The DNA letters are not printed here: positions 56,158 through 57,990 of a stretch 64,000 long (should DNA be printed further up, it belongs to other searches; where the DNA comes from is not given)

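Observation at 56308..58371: Unusual 687-aa fusion of a PLP-dependent class I aminotransferase with a C-terminal GNAT acetyltransferase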

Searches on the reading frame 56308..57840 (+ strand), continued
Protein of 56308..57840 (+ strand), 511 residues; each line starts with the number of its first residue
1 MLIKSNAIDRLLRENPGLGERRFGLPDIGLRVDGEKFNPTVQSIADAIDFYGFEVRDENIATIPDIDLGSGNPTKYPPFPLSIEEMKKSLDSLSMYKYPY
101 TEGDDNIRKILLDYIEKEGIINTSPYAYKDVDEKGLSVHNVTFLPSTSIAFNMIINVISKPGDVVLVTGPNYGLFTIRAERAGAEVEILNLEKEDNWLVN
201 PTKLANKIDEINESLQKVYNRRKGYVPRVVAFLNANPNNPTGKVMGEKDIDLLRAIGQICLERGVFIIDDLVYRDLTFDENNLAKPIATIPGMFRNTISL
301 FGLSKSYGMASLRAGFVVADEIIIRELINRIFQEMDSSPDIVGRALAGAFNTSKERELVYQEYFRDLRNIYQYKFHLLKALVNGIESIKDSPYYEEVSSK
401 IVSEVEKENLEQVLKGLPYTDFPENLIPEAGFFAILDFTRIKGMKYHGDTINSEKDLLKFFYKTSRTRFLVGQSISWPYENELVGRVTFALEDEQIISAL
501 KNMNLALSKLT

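Call 67: find_encoding_contigs(protein=P0318, flank=4000, max_places=2)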
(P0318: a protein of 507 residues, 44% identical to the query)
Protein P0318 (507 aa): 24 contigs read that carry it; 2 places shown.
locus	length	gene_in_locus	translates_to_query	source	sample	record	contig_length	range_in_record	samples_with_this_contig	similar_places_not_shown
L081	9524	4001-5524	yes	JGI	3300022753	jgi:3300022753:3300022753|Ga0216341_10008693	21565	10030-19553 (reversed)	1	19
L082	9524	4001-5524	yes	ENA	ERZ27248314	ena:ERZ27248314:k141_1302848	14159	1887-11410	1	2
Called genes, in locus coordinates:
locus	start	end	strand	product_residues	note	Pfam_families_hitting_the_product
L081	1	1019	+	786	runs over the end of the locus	-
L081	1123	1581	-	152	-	PF13744:HTH_37 (faint), PF01381:HTH_3, PF12844:HTH_19, PF13404:HTH_AsnC-type (faint), PF13412:HTH_24 (faint), PF12844:HTH_19, PF13560:HTH_31 (weak), PF01381:HTH_3, +5 more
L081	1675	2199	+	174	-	PF04014:MazE_antitoxin (weak)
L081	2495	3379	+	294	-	PF00126:HTH_1, PF03466:LysR_substrate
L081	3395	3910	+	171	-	PF00293:NUDIX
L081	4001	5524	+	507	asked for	PF00155:Aminotran_1_2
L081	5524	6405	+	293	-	PF27100:DcsG_N, PF02955:GSH-S_ATP (weak)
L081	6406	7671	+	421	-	PF13535:ATP-grasp_4 (weak), PF18603:LAL_C2 (weak)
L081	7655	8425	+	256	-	PF00497:SBP_bac_3, PF10613:Lig_chan-Glu_bd (weak)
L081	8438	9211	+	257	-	PF00528:BPD_transp_1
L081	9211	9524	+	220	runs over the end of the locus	PF02463:SMC_N, PF00005:ABC_tran, PF13304:AAA_21 (faint)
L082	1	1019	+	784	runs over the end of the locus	-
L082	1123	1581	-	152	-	PF13744:HTH_37 (faint), PF01381:HTH_3, PF12844:HTH_19, PF13404:HTH_AsnC-type (faint), PF13412:HTH_24 (faint), PF12844:HTH_19, PF13560:HTH_31 (weak), PF01381:HTH_3, +5 more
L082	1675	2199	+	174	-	PF04014:MazE_antitoxin (weak)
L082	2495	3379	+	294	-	PF00126:HTH_1, PF03466:LysR_substrate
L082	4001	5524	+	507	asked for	PF00155:Aminotran_1_2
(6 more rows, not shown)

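Call 72: search_protein_families(library=ncbifam, proteins=[L079:3379-3891:+, L081:3395-3907:+, L079:5524-6417:+, L079:7132-8385:+, L079:6422-7132:+], max_evalue=0.001)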
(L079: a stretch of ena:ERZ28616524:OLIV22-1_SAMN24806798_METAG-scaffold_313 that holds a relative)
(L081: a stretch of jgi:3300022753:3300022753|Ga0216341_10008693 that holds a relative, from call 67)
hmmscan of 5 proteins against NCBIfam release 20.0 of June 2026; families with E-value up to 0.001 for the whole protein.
L079:3379-3891:+ (171 aa): 5 families
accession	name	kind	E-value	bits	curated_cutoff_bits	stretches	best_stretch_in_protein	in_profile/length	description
NF002995.0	PRK03759.1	equivalog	7.8e-06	25.7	127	1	6-96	11-101/185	isopentenyl-diphosphate Delta-isomerase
NF006961.0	PRK09438.1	equivalog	1.4e-05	24.6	103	1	28-113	6-85/151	dihydroneopterin triphosphate diphosphatase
NF041652.1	Nud_hyd_Dein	equivalog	1.8e-05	25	200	1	34-151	17-136/152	Nudix hydrolase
NF041653.1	Nud_hyd_Meth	equivalog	5.4e-05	23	300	1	17-151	13-147/170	Nudix hydrolase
TIGR02150.1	IPP_isom_1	equivalog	0.00031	20.6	105.8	1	19-148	16-146/159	isopentenyl-diphosphate delta-isomerase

L081:3395-3907:+ (171 aa): 2 families
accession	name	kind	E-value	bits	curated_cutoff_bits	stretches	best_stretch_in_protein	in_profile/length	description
NF002995.0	PRK03759.1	equivalog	1.5e-06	28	127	1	26-150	30-157/185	isopentenyl-diphosphate Delta-isomerase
TIGR02150.1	IPP_isom_1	equivalog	0.00026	20.9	105.8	1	26-149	22-146/159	isopentenyl-diphosphate delta-isomerase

L079:5524-6417:+ (298 aa): 1 family
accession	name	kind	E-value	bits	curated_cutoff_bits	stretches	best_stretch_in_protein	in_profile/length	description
NF058666.1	D_CycloSer_DcsG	equivalog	3.7e-19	69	360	1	1-279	1-285/298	D-cycloserine synthetase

L079:7132-8385:+ (418 aa): 8 families
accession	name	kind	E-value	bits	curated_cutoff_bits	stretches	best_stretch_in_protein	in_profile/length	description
NF002563.0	PRK02186.1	subfamily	1.2e-07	30.5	625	1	78-206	71-201/890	argininosuccinate lyase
TIGR01161.1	purK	equivalog_domain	1.9e-05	24.1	318.4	1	105-285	89-265/362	5-(carboxyamino)imidazole ribonucleotide synthase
NF004675.0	PRK06019.1-1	equivalog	3.8e-05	22.6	375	1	112-284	105-272/375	5-(carboxyamino)imidazole ribonucleotide synthase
NF004679.0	PRK06019.1-5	equivalog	4.4e-05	22.5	326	1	107-283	92-265/376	5-(carboxyamino)imidazole ribonucleotide synthase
NF005543.0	PRK07206.1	subfamily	6e-05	21.9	302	0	249-383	252-390/416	hypothetical protein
NF004680.0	PRK06019.1-6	equivalog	0.0002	20.2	327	1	111-177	113-179/405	5-(carboxyamino)imidazole ribonucleotide synthase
NF053643.1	Ddl_archaea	equivalog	0.00037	19.6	500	1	110-211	102-198/367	putative pseudomurein biosynthesis ATP-grasp protein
TIGR03909.1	pyrrolys_PylC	equivalog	0.00083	18.2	248.3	0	153-308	127-274/374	3-methylornithine--L-lysine ligase PylC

L079:6422-7132:+ (237 aa): 0 families

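Call 83: search_solved_structures(query=A2, max_evalue=1e-10, show_alignments=3)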
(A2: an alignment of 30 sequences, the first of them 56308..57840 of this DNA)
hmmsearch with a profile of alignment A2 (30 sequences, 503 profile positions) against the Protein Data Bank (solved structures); distinct sequences matched with E-value up to 1e-10: 70 (the best 60 are shown).
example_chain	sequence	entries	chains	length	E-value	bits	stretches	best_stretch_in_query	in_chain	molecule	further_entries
1dju_A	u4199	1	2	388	9.7e-28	100.1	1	65-369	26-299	AROMATIC AMINOTRANSFERASE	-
1gd9_A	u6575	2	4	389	1.4e-27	99.6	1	65-369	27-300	ASPARTATE AMINOTRANSFERASE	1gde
4my5_A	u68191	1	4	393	1.9e-24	89.3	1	34-357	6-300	Putative amino acid aminotransferase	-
5wmh_A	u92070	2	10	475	3.4e-24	88.4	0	227-322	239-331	Bifunctional aspartate aminotransferase and glutamate/aspartate-prephenate aminotransferas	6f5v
5wmk_A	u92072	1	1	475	4.6e-24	88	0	228-322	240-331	Bifunctional aspartate aminotransferase and glutamate/aspartate-prephenate aminotransferas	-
5wmi_A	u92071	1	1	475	4.9e-24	87.9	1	41-322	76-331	Bifunctional aspartate aminotransferase and glutamate/aspartate-prephenate aminotransferas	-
3pdx_A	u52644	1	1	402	3.7e-23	85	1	57-310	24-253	Tyrosine aminotransferase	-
5wml_A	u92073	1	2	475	9.8e-23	83.6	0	227-322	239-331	Bifunctional aspartate aminotransferase and glutamate/aspartate-prephenate aminotransferas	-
4dgt_A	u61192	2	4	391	4.8e-22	81.3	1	44-360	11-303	Putative pyridoxal phosphate-dependent transferase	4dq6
3dyd_A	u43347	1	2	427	7.2e-22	80.8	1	56-310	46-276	Tyrosine aminotransferase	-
3op7_A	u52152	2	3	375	5.8e-21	77.8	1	125-322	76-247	Aminotransferase class I and II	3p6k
2z61_A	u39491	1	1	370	2.7e-20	75.6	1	220-350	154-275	Probable aspartate aminotransferase 2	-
1xi9_A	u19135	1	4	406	3e-20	75.4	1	58-309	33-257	putative transaminase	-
6f77_A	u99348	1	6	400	5.4e-20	74.6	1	41-339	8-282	Aspartate aminotransferase A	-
2x5d_A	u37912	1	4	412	7.8e-20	74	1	54-340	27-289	PROBABLE AMINOTRANSFERASE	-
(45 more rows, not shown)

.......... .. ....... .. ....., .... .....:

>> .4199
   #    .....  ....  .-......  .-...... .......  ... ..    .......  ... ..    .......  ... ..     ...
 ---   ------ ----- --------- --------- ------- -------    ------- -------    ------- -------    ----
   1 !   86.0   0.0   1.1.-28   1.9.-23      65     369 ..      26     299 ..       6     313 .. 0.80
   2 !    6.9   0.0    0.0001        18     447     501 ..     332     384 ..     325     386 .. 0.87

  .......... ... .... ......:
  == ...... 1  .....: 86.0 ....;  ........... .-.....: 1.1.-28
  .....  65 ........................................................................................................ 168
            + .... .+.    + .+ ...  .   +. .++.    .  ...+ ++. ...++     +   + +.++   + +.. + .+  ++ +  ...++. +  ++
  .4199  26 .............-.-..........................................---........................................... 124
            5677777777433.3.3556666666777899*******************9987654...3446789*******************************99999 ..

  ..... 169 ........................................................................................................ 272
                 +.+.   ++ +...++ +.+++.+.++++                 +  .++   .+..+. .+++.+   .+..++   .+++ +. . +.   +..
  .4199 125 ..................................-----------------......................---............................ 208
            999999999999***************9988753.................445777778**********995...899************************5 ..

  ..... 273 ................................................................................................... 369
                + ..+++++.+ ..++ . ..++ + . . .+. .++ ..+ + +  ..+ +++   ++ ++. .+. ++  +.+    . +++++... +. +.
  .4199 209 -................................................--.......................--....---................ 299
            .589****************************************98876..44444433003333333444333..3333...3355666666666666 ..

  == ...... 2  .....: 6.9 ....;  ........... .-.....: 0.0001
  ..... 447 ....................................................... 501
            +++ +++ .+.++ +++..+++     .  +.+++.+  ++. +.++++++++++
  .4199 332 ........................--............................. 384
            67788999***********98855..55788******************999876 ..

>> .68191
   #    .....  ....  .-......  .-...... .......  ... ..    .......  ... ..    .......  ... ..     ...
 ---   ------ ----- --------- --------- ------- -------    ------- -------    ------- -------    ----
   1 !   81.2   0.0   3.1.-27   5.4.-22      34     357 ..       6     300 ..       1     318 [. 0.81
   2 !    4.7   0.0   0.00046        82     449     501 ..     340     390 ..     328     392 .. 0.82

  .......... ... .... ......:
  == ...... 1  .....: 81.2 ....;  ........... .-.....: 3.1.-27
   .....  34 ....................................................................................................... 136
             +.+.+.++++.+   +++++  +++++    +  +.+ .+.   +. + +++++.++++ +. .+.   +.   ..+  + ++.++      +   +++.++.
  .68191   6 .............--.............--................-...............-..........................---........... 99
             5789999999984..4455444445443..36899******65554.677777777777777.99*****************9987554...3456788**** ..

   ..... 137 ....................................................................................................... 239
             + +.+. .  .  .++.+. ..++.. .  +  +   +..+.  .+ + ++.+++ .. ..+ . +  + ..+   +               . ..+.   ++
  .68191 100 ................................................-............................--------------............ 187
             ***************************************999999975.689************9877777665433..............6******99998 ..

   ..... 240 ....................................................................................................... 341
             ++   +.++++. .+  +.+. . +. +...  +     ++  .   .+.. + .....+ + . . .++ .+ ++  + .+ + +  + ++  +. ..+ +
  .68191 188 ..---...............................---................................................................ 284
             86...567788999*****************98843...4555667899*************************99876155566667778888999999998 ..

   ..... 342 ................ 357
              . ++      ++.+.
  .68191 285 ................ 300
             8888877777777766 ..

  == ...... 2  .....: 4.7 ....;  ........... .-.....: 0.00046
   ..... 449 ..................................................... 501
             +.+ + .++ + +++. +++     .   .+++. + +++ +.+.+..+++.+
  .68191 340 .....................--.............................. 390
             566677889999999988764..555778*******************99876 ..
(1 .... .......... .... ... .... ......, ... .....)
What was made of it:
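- On Class I/II aminotransferase, fold type I (Pfam PF00155): They align to the SK...R of Pyrococcus AroAT (call 83)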

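Call 93: find_encoding_contigs(protein=P0335, flank=4000, max_places=2)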
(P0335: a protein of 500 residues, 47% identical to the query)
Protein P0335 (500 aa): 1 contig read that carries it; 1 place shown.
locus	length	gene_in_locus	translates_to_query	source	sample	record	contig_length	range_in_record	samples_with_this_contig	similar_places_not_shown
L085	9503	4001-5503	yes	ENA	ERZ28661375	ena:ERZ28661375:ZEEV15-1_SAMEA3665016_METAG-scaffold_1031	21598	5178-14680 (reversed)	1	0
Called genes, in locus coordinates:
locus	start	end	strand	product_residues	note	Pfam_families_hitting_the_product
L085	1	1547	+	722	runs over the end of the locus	PF01136:Peptidase_U32, PF12392:DUF3656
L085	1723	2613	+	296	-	PF00126:HTH_1, PF03466:LysR_substrate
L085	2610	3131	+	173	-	PF00293:NUDIX (weak)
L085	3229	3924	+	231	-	-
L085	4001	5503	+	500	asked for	PF00155:Aminotran_1_2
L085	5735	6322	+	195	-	PF02955:GSH-S_ATP (weak), PF08443:RimK (weak)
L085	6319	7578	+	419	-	PF13535:ATP-grasp_4 (faint)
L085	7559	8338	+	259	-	PF00497:SBP_bac_3 (weak), PF10613:Lig_chan-Glu_bd (faint), PF00497:SBP_bac_3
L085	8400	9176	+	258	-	PF00528:BPD_transp_1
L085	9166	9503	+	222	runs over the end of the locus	PF02463:SMC_N, PF09818:ABC_ATPase (faint), PF00005:ABC_tran, PF13304:AAA_21 (faint)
